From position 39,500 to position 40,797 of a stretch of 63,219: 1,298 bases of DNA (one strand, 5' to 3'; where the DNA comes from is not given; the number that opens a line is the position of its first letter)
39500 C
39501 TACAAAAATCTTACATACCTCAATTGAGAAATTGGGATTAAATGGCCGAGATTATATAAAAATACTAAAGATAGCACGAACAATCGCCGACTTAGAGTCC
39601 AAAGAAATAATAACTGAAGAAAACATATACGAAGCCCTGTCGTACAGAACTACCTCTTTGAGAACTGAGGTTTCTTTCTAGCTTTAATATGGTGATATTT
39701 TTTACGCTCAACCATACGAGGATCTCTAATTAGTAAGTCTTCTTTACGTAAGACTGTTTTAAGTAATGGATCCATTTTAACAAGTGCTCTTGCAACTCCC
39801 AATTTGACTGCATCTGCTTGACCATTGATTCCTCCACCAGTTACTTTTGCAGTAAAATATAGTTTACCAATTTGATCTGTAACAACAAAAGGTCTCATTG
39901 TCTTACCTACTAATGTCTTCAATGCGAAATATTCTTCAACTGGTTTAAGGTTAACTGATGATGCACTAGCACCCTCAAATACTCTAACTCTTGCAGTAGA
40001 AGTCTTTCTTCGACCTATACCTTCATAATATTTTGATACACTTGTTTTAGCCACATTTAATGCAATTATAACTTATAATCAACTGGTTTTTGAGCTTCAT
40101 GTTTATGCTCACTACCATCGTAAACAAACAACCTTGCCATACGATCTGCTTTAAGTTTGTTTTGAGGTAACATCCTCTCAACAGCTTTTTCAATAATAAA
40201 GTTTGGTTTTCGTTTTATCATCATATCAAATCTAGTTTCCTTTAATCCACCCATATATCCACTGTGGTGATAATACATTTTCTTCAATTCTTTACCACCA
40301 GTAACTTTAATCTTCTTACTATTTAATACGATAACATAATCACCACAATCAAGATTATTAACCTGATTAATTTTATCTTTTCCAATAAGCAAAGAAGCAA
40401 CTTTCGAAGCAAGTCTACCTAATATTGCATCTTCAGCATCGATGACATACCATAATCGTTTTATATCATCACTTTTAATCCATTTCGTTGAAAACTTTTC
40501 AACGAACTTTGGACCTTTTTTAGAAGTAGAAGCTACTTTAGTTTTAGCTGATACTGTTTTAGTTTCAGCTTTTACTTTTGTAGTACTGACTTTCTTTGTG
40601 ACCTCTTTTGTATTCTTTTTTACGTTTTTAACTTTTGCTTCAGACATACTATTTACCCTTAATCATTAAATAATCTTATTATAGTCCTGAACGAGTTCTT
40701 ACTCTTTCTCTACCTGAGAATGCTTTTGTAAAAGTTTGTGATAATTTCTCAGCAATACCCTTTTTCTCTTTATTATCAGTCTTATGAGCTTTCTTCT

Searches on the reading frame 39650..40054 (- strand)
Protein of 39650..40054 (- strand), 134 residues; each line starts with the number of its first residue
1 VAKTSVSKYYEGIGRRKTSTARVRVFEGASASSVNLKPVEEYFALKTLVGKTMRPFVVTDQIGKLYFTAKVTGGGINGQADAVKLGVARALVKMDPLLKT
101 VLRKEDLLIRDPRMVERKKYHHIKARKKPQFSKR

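Call 19: search_protein_families(library=pfam, proteins=[window:39650-40054:-], max_evalue=0.001)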
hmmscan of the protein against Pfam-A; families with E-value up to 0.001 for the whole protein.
window:39650-40054:- (134 aa): 1 family
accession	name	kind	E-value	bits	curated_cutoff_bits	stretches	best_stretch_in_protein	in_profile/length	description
PF00380.25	Ribosomal_S9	-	2e-40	138.5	22.5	1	14-134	1-121/121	Ribosomal protein S9/S16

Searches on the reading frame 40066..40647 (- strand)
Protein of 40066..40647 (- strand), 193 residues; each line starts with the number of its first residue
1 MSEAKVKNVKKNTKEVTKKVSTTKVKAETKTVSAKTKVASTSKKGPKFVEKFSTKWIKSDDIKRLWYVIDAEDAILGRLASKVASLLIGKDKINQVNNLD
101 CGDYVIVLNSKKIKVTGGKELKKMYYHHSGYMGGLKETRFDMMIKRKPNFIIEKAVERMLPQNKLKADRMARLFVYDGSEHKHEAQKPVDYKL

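Call 19: search_protein_families(library=pfam, proteins=[window:40066-40647:-], max_evalue=0.001)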
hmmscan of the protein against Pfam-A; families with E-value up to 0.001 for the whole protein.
window:40066-40647:- (193 aa): 1 family
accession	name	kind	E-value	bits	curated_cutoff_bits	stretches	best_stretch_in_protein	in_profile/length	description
PF00572.24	Ribosomal_L13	-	5.5e-43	146.3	23.8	1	64-182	1-119/119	Ribosomal protein L13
